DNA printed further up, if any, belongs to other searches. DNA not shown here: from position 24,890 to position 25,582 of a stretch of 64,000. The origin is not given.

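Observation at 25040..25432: Stand-alone response-regulator receiver domain encoded by a phage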

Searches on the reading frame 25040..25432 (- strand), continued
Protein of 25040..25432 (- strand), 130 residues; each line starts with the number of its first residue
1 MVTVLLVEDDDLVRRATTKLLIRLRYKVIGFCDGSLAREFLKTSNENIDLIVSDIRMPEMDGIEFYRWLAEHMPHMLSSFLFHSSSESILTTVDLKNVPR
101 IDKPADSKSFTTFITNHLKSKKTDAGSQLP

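Call 55: fold_search(model_id=the predicted structure, library=pdb)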
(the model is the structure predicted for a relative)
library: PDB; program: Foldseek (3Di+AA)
matches with E <= 10: 1645; with E <= 0.001: 571
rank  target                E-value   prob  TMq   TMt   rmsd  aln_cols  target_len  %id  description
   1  3jte                  1.1e-08  1.00  0.77  0.80   2.7       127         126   20  Crystal structure of response regulator receiver domain Protein from clostridium thermocellum (released 2009-09-22)
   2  4uhj_C                1.2e-08  1.00  0.76  0.82   2.6       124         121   22  Crystal structure of the receiver domain of CpxR from E. coli (orthorhombic form) (released 2016-04-13)
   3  9of3_A                2.4e-08  1.00  0.79  0.85   2.3       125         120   22  Structure of the Acinetobacter baumannii Response Regulator PmrA Receiver Domain D10N mutation (released 2025-11-26)
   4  3hv2_A                3.8e-08  1.00  0.80  0.77   2.5       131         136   18  Crystal structure of signal receiver domain OF HD domain-containing protein FROM Pseudomonas fluorescens Pf-5 (released 2009-06-23)
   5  9of4_A                4.0e-08  1.00  0.77  0.81   2.4       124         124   21  Structure of the Acinetobacter baumannii Response Regulator PmrA Receiver Domain M12I Mutation (released 2025-11-26)
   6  6rh8_C                5.2e-08  1.00  0.78  0.84   2.3       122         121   26  Revisiting pH-gated conformational switch. Complex HK853 mutant H260A -RR468 mutant D53A pH 5.3 (released 2020-02-19)
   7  4uhj_A                5.2e-08  1.00  0.77  0.80   2.7       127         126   21  Crystal structure of the receiver domain of CpxR from E. coli (orthorhombic form) (released 2016-04-13)
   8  6ww6_B                5.2e-08  1.00  0.76  0.53   2.9       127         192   25  Crystal structure of EutV bound to RNA (released 2021-11-24)
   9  3gt7                  5.6e-08  1.00  0.80  0.79   3.4       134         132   22  CRYSTAL STRUCTURE OF SIGNAL RECEIVER DOMAIN OF SIGNAL TRANSDUCTION HISTIDINE KINASE FROM Syntrophus aciditrophicus (released 2009-04-14)
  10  5x5j                  6.8e-08  1.00  0.74  0.81   2.6       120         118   21  Crystal structure of response regulator AdeR receiver domain (released 2017-08-30)
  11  6wsh_A                7.8e-08  1.00  0.76  0.54   2.9       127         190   25  Crystal structure of EutV from Enterococcus faecalis (released 2021-05-05)
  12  9of8_A                8.3e-08  1.00  0.78  0.81   2.3       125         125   22  Structure of the Acinetobacter baumannii Response Regulator PmrA Receiver Domain S119T Mutation (released 2025-11-26)
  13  1mvo                  8.3e-08  1.00  0.76  0.81   2.8       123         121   25  Crystal structure of the PhoP receiver domain from Bacillus subtilis (released 2002-10-16)
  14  9of4_C                8.9e-08  1.00  0.79  0.83   2.3       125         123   21  Structure of the Acinetobacter baumannii Response Regulator PmrA Receiver Domain M12I Mutation (released 2025-11-26)
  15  7m0s_A                9.5e-08  1.00  0.78  0.79   2.4       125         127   21  N-terminal domain of PmrA from Acinetobacter baumannii (released 2021-11-03)
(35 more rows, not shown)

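Call 60: list_cluster_members(proteins=[P0106, P0001, P0088])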
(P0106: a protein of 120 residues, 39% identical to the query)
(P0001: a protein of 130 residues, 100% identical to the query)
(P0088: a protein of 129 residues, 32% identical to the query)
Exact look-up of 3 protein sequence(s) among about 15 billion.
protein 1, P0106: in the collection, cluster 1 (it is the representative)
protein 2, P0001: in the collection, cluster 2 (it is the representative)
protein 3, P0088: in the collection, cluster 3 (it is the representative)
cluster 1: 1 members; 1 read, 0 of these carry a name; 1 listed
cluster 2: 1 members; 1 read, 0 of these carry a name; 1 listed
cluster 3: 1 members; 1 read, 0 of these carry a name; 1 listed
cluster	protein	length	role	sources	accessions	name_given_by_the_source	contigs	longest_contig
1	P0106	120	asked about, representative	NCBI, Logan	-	-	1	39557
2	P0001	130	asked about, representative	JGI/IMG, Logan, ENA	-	-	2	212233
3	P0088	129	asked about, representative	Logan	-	-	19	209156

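Call 67: search_dna_similar(query=window:25040-25432:-, collection=phages, mode=protein, max_evalue=5, max_rows=40)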
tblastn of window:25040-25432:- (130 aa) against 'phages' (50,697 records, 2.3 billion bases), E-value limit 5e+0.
Records with a match: 22; places in all: 22; records where one place covers at least 80% of the query: 0.
Best place of each record, by identity: 60-80% 2; <60% 20.
By first word of the organism name: Bacteriophage 12; Listeria 4; Enterococcus 3; Staphylococcus 1; Helicobacter 1; Salmonella 1.
By host as written in the record: - 13; Listeria monocytogenes 4; Enterococcus faecalis 2; Staphylococcus aureus 1; Helicobacter pylori Pt11444 1; Salmonella enterica subsp. enterica serovar Kentucky 1.
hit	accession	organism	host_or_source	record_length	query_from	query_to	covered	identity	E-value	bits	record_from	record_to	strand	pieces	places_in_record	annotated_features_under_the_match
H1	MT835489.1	Bacteriophage sp.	human fecal samples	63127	26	124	76%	25.3%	2e+0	33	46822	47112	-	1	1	record has no annotation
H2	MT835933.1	Bacteriophage sp.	human fecal samples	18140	1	76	58%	32.1%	2e+0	34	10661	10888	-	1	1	record has no annotation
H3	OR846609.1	Enterococcus phage Efs 1-1-1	Enterococcus faecalis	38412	26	69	34%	43.2%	1e+0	34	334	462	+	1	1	record has no annotation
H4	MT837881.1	Bacteriophage sp.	human fecal samples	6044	25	76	40%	36.5%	2e+0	33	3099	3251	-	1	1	record has no annotation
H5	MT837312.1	Bacteriophage sp.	human fecal samples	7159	26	76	39%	36.5%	3e-2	39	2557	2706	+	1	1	record has no annotation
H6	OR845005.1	Staphylococcus phage SA 1306 Kay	Staphylococcus aureus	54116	31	76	35%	37.0%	4e-2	39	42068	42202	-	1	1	record has no annotation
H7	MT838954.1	Bacteriophage sp.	human fecal samples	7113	33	74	32%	40.5%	4e+0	32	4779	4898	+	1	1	record has no annotation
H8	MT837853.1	Bacteriophage sp.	human fecal samples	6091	34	72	30%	41.0%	8e-1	35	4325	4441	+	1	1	record has no annotation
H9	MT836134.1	Bacteriophage sp.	human fecal samples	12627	20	69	38%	32.0%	2e+0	34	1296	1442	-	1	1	record has no annotation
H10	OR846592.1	Enterococcus phage Efs 1-1-1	Enterococcus faecalis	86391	37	65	22%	55.2%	1e+0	34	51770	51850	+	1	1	record has no annotation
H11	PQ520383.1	Enterococcus phage IME_EF3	-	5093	37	65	22%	55.2%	1e+0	34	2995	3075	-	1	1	record has no annotation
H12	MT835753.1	Bacteriophage sp.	human fecal samples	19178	27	62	28%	42.9%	2e+0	33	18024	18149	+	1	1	record has no annotation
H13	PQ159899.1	Helicobacter phage Pt11444_1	Helicobacter pylori Pt11444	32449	38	69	25%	46.9%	7e-2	38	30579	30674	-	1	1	ATP-binding cassette (ABC) antibiotic efflux pump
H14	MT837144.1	Bacteriophage sp.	human fecal samples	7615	33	74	32%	33.3%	4e-2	38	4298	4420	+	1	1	record has no annotation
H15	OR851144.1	Salmonella phage S.Kent 1-2-1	Salmonella enterica subsp. enterica ...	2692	46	76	24%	41.9%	3e-1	36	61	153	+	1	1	record has no annotation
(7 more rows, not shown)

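Call 74: search_protein_families(library=ncbifam, proteins=[P0004, P0002, P0088, P0005], max_evalue=1e-8)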
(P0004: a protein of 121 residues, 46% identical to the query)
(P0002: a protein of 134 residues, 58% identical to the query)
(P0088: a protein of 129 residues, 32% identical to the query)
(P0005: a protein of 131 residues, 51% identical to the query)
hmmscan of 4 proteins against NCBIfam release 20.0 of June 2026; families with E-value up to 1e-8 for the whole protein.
P0004 (121 aa): 51 families (the best 25 are shown)
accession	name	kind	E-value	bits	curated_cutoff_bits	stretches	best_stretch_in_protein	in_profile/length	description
NF046022.1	RespRegCpdRBruc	equivalog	1.2e-29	102.7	180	1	1-121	1-119/120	cell cycle two-component system response regulator CpdR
NF046020.1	HisKinCckABruc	equivalog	1.9e-24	85.6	1000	1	2-119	750-867/868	cell cycle histidine kinase CckA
NF046026.1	HisKinCckACaul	equivalog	1.8e-20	72.6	1000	1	3-119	560-676/678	cell cycle histidine kinase CckA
NF008469.0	PRK11361.1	equivalog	7.7e-20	71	714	1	2-119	5-120/461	acetoacetate metabolism transcriptional regulator AtoC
NF010076.0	PRK13557.1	subfamily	2.6e-18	65.7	631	1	3-119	417-533/540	histidine kinase famiy protein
NF053512.1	nitric_RR_NosR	exception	4.2e-18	65.6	400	1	4-120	1-116/422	response regulator c-di-GMP phosphodiesterase, NosR family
TIGR01818.1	ntrC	equivalog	5.3e-17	61.7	558.6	1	4-120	1-115/463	nitrogen regulation protein NR(I)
NF041733.1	resp_reg_CseB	equivalog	1.1e-15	57.6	350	1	3-118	2-114/228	two-component system response regulator CseB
NF051850.1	RespRegRprY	equivalog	1.7e-15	57.1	370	1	3-119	6-120/234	response regulator transcription factor RprY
NF012023.0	PRK15479.1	equivalog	2.8e-14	53.2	337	1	3-119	2-115/224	transcriptional regulator TctD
NF008567.0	PRK11517.1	equivalog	4.8e-14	52.3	353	1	3-118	2-114/223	response regulator transcription factor HprR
NF008176.1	PRK10923.1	equivalog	5.8e-14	51.5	620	1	3-120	5-120/469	nitrogen regulation protein NR(I)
NF045944.1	ResRegRpaBCyano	equivalog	5.9e-14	52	330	1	5-119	1-112/229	response regulator transcription factor RpaB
NF007346.1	PRK09836.1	equivalog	8.8e-14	51.8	420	1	3-118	2-115/227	copper/silver response regulator transcription factor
NF041734.1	resp_reg_RppA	equivalog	1.2e-13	51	250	1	3-119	2-117/229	two-component system response regulator RppA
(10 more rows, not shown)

P0002 (134 aa): 7 families
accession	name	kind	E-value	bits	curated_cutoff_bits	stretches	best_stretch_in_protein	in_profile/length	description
NF046022.1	RespRegCpdRBruc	equivalog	5.1e-12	45.8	180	1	1-114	1-111/120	cell cycle two-component system response regulator CpdR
NF041945.1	LuxN_Vibrio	equivalog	6.6e-12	44.4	1550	1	2-121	721-836/839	quorum-sensing autoinducer 1 sensor kinase/phosphatase LuxN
NF046020.1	HisKinCckABruc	equivalog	8.8e-11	40.4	1000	1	2-85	750-830/868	cell cycle histidine kinase CckA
NF052574.1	HisKinEspCMyxo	equivalog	1.1e-10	40.3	1200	1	4-118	668-781/785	serine histidine kinase EspC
NF053512.1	nitric_RR_NosR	exception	2.7e-10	39.8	400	1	4-77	1-71/422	response regulator c-di-GMP phosphodiesterase, NosR family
NF001965.0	PRK00742.1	subfamily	5.2e-10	39.1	293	1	3-76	5-77/357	chemotaxis-specific protein-glutamate methyltransferase CheB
NF046026.1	HisKinCckACaul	equivalog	1.5e-09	36.6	1000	1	4-112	561-668/678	cell cycle histidine kinase CckA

P0088 (129 aa): 17 families
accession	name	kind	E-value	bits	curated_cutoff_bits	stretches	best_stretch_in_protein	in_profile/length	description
NF046020.1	HisKinCckABruc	equivalog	8.4e-16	57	1000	1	2-76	750-824/868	cell cycle histidine kinase CckA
NF011695.0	PRK15115.1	equivalog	1.9e-15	56.6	763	1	2-124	7-127/445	two-component system response regulator GlrR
NF047793.1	ResRegPgtA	equivalog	4.2e-15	55.5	650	1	2-123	6-125/414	two-component system response regulator PgtA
NF053512.1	nitric_RR_NosR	exception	2.7e-13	49.7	400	1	4-76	1-71/422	response regulator c-di-GMP phosphodiesterase, NosR family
NF052574.1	HisKinEspCMyxo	equivalog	1.1e-12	47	1200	1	3-120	667-784/785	serine histidine kinase EspC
NF046022.1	RespRegCpdRBruc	equivalog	6.2e-12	45.6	180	1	1-119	1-117/120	cell cycle two-component system response regulator CpdR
NF006900.1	PRK09390.1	equivalog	7.2e-11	42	255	1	3-124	6-125/203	response regulator FixJ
NF046026.1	HisKinCckACaul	equivalog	8.1e-11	40.7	1000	1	3-74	560-630/678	cell cycle histidine kinase CckA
NF041733.1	resp_reg_CseB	equivalog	1.7e-10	40.7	350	1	3-72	2-69/228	two-component system response regulator CseB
NF045944.1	ResRegRpaBCyano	equivalog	2.8e-10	40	330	1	5-120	1-113/229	response regulator transcription factor RpaB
NF011874.0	PRK15347.1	equivalog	6.1e-10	37.8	852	1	3-68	692-756/921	two component system sensor kinase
NF007969.0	PRK10693.1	equivalog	8.3e-10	38.2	329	1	3-76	9-83/337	two-component system response regulator RssB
NF045717.1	DVU0259_DivK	exception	1.4e-09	38.1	160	1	3-119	4-116/117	DVU0259 family response regulator domain-containing protein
NF008099.0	PRK10841.1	equivalog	1.4e-09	36.3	920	1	3-68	826-889/949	two-component system sensor histidine kinase RcsC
TIGR01818.1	ntrC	equivalog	1.6e-09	37.1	558.6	1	4-124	1-119/463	nitrogen regulation protein NR(I)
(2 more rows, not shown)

P0005 (131 aa): 11 families
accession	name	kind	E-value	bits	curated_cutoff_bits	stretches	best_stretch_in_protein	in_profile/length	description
NF046020.1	HisKinCckABruc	equivalog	4.6e-14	51.2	1000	1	2-116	750-863/868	cell cycle histidine kinase CckA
NF046022.1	RespRegCpdRBruc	equivalog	8.5e-14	51.6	180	1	1-107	1-104/120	cell cycle two-component system response regulator CpdR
NF052574.1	HisKinEspCMyxo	equivalog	4.2e-11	41.7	1200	1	3-120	667-783/785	serine histidine kinase EspC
NF053512.1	nitric_RR_NosR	exception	4.6e-11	42.4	400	1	4-77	1-71/422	response regulator c-di-GMP phosphodiesterase, NosR family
NF046026.1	HisKinCckACaul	equivalog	2.5e-10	39.1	1000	1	3-107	560-663/678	cell cycle histidine kinase CckA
NF041733.1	resp_reg_CseB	equivalog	3e-10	39.8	350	1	3-70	2-66/228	two-component system response regulator CseB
NF007969.0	PRK10693.1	equivalog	5.2e-10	38.9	329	1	3-95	9-96/337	two-component system response regulator RssB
NF041945.1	LuxN_Vibrio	equivalog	5.3e-10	38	1550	1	3-120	722-835/839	quorum-sensing autoinducer 1 sensor kinase/phosphatase LuxN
NF001965.0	PRK00742.1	subfamily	8.3e-10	38.4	293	1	2-86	4-84/357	chemotaxis-specific protein-glutamate methyltransferase CheB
NF045505.1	RR_RssB_Pseudo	equivalog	1.1e-09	37.8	700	1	2-98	6-97/394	two-component system response regulator RssB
NF011874.0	PRK15347.1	equivalog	1.5e-09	36.5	852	1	3-66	692-752/921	two component system sensor kinase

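Call 77: search_protein_families(library=padloc, proteins=[window:25040-25432:-], max_evalue=0.001)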
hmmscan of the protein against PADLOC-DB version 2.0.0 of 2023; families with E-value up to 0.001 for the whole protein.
window:25040-25432:- (130 aa): 0 families

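Call 81: list_cluster_members(proteins=[P0006, P0007, P0009, P0013, P0014, P0015, P0016, P0018, P0019, P0021])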
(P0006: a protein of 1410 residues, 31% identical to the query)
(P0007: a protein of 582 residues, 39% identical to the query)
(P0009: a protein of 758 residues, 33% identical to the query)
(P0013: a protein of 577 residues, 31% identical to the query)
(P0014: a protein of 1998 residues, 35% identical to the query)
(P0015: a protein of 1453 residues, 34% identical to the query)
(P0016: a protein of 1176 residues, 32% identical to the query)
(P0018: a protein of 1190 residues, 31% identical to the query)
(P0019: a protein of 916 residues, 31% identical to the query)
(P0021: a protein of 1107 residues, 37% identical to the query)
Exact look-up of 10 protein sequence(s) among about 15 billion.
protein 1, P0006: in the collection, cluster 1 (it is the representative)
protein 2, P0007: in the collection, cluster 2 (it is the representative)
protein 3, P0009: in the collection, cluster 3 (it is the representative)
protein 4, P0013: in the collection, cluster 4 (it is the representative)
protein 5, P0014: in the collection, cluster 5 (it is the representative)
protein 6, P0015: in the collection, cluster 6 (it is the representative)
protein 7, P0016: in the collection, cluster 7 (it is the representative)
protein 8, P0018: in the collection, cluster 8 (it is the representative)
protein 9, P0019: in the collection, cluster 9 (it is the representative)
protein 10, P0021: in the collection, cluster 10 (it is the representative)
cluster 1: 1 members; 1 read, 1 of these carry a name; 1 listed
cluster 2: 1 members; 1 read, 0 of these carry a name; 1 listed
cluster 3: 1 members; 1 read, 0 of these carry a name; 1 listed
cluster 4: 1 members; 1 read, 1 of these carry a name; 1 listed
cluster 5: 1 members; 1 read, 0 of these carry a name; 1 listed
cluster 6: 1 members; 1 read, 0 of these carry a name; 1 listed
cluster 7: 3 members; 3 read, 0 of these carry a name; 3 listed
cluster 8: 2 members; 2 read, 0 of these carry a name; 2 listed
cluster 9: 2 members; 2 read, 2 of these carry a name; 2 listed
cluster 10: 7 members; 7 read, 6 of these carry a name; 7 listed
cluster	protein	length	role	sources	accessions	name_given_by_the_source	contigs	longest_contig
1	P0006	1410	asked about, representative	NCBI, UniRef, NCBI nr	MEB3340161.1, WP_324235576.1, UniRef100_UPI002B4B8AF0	response regulator [Okeania sp.] | response regulator n=1 Tax=Okeania sp. TaxID=3100323 RepID=UPI002B4B8AF0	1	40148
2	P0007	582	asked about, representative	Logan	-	-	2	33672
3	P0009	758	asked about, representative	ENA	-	-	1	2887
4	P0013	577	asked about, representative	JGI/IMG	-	DNA-binding response OmpR family regulator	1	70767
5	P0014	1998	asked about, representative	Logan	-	-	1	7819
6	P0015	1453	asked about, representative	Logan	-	-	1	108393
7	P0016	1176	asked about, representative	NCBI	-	-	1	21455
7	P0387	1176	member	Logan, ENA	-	-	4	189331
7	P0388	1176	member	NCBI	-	-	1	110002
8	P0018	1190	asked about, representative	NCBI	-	-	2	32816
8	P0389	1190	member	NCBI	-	-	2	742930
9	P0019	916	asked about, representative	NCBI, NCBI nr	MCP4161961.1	MAG: response regulator [Deltaproteobacteria bacterium] | response regulator [Deltaproteobacteria bacterium]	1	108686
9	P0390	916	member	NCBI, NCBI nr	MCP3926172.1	MAG: response regulator [Desulfobacterales bacterium] | response regulator [Desulfobacterales bacterium]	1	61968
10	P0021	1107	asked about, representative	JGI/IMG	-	two-component system, cell cycle sensor histidine kinase and response regulator CckA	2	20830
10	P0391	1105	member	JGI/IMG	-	two-component system, cell cycle sensor histidine kinase and response regulator CckA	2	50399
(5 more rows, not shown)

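Call 101: fold_search(model_id=the predicted structure, library=viral)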
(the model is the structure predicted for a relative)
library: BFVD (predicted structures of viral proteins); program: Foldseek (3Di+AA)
matches with E <= 10: 563; with E <= 0.001: 27
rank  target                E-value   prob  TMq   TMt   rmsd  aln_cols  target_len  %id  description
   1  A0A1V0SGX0            4.9e-07  1.00  0.81  0.10   2.4       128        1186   21  Putative sensor histidine kinase [Hokovirus HKV1]
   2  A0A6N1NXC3            7.7e-07  1.00  0.78  0.60   2.6       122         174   21  Histidine protein kinase SLN1 [Tupanvirus deep ocean]
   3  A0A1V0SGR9            1.2e-06  1.00  0.76  0.81   2.5       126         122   21  Putative sensor histidine kinase [Hokovirus HKV1]
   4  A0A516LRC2            1.2e-06  1.00  0.78  0.68   2.7       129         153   22  (no name in the UniProt tables at hand)
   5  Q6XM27                1.5e-06  1.00  0.77  0.24   2.7       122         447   24  FirrV-1-B9 [Feldmannia irregularis virus a]
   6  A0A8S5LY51            2.4e-06  1.00  0.75  0.35   2.8       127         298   16  Response regulator protein [Myoviridae sp. ctrnx29]
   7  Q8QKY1                2.4e-06  1.00  0.71  0.22   6.7       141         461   18  EsV-1-88 [Ectocarpus siliculosus virus 1 (isolate New Zealand/Kaikoura/1988)]
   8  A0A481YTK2            3.3e-06  1.00  0.79  0.15   1.9       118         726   20  Histidine kinase [Marseillevirus LCMAC102]
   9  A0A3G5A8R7            5.5e-06  1.00  0.74  0.16   2.5       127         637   20  histidine kinase [Hyperionvirus sp.]
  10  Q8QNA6                5.5e-06  1.00  0.77  0.12   3.1       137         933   21  histidine kinase [Ectocarpus siliculosus virus 1 (isolate New Zealand/Kaikoura/1988)]
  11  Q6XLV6                5.5e-06  1.00  0.73  0.18   3.1       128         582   19  histidine kinase [Feldmannia irregularis virus a]
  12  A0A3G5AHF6            6.3e-06  1.00  0.72  0.14   5.4       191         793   16  histidine kinase [Sylvanvirus sp.]
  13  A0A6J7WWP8            7.7e-06  1.00  0.75  0.44   2.4       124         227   19  TtrR Response regulator [uncultured Caudovirales phage]
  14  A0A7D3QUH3            8.2e-06  1.00  0.72  0.47   3.0       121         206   16  Signal transduction response regulator protein receiver domain protein [Fadolivirus FV1/VV64]
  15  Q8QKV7                9.4e-06  1.00  0.73  0.14   7.0       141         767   20  histidine kinase [Ectocarpus siliculosus virus 1 (isolate New Zealand/Kaikoura/1988)]
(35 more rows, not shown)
